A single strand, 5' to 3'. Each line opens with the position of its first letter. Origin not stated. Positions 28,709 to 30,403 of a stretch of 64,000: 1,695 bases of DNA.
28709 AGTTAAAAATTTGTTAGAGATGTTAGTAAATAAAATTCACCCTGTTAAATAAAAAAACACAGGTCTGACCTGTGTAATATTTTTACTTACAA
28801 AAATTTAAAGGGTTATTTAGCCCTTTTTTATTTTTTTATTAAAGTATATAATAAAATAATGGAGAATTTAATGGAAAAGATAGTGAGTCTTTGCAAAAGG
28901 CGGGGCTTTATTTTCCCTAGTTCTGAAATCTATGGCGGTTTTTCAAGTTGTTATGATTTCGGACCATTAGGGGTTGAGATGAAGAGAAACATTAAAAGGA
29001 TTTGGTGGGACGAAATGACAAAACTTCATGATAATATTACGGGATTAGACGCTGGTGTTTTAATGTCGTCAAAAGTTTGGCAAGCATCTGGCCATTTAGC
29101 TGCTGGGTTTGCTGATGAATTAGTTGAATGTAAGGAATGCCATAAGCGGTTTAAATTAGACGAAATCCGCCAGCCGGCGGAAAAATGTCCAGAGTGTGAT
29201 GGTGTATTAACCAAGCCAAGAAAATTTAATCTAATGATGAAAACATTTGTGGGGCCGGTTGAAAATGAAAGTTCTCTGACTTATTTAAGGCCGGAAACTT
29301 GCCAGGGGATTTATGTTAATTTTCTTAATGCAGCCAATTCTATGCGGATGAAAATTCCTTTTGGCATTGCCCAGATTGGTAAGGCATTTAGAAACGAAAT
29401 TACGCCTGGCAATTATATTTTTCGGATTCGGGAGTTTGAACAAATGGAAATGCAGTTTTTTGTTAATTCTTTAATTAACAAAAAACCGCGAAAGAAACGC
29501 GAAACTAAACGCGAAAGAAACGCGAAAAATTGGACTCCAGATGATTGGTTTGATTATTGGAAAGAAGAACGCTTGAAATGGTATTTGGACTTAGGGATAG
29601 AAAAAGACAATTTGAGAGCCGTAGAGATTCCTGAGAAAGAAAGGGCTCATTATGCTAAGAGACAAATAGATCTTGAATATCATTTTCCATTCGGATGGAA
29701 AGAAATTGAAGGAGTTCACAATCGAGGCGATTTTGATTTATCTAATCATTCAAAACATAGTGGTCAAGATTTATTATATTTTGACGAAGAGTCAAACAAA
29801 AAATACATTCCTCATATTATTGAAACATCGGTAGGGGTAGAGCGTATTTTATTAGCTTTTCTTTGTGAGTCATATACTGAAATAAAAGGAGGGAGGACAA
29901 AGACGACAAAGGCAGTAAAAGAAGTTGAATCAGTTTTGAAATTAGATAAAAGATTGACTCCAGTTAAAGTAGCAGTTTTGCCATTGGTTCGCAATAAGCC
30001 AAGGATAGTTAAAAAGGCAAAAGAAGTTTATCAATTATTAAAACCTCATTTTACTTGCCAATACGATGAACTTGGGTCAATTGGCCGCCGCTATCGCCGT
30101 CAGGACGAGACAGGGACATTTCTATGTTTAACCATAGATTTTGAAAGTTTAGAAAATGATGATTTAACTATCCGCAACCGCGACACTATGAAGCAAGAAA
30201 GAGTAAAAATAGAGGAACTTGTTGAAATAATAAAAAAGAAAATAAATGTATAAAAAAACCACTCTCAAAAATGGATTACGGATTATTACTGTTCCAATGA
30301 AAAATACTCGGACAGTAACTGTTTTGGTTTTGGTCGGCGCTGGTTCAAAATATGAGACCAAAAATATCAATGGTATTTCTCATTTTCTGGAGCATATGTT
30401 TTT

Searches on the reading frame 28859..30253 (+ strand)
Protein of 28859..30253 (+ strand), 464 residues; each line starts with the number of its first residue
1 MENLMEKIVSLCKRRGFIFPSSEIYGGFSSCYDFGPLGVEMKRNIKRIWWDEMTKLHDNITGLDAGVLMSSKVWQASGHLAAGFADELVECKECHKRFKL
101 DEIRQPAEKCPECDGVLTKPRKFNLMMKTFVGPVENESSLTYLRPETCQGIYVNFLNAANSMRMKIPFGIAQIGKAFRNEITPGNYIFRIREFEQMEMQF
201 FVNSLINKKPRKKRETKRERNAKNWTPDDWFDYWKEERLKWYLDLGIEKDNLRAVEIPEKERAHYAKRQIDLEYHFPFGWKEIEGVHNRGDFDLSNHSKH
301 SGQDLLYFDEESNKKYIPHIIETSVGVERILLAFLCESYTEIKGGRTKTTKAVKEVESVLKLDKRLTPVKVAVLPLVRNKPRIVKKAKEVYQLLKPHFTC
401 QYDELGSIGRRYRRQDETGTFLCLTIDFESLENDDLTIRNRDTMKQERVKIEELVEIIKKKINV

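Call 11: search_protein_families(library=pfam, proteins=[window:28859-30253:+])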
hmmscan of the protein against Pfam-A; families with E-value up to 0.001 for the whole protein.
window:28859-30253:+ (464 aa): 2 families
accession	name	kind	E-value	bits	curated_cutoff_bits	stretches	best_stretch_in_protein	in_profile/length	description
PF03129.25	HGTP_anticodon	-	1.3e-19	70.5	21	1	370-461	1-94/94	Anticodon binding domain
PF00587.30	tRNA-synt_2b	-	1.6e-13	51.6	29.3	1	139-335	9-176/179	tRNA synthetase class II core domain (G, H, P, S and T)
